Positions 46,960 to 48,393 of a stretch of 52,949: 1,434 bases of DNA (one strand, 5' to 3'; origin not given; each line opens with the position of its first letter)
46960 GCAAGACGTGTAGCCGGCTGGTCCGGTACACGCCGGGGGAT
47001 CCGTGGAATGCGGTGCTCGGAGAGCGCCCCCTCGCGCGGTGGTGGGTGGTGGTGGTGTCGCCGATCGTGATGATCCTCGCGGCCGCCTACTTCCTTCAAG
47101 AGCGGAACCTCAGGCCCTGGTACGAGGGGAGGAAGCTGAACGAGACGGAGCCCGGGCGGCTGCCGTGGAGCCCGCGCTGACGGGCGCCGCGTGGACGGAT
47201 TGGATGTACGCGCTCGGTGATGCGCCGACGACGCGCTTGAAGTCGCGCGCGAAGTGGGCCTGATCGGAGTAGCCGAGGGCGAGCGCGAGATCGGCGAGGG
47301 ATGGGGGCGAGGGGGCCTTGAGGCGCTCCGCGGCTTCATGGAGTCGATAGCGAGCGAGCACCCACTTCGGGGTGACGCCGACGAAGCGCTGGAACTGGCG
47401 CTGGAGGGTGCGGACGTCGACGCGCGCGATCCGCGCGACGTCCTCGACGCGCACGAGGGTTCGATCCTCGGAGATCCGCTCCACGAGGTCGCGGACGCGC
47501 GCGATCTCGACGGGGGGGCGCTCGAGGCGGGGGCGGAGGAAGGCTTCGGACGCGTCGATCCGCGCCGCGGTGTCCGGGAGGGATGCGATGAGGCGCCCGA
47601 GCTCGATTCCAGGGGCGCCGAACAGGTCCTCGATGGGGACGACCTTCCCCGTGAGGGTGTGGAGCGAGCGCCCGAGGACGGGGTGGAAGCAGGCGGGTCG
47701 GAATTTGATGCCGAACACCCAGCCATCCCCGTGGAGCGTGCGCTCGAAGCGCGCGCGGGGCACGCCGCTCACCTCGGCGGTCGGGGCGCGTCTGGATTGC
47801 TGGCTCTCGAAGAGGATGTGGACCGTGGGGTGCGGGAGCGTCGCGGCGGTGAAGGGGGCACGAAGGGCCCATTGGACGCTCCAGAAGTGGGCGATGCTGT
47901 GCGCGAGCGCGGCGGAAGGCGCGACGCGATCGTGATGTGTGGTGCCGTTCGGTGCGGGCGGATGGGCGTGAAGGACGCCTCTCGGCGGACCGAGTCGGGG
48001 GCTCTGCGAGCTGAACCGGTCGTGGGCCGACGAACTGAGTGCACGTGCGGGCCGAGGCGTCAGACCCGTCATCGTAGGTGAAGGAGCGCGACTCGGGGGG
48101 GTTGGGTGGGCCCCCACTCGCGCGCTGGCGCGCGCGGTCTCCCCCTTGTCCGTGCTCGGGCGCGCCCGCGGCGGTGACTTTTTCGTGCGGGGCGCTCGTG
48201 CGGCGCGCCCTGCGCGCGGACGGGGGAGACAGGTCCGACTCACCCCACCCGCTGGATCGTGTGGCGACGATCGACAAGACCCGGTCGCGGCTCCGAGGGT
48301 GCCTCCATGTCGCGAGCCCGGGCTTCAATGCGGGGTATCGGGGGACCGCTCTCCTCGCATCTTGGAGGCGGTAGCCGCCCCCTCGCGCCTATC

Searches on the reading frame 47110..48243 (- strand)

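Call 38: search_protein_families(library=pfam, max_evalue=0.001, proteins=[window:47110-48243:-])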
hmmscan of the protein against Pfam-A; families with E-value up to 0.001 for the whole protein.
window:47110-48243:- (377 aa): 3 families
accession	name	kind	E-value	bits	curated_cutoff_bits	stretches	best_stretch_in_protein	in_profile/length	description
PF20240.3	DUF6597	-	1.2e-22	80.3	27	1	106-203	2-103/103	Domain of unknown function (DUF6597)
PF12833.13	HTH_18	-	1.7e-21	76.7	33.6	1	270-348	2-79/80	Helix-turn-helix domain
PF00165.29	HTH_AraC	-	3.4e-15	56.2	26.6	1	315-348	10-42/42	Bacterial regulatory helix-turn-helix proteins, AraC family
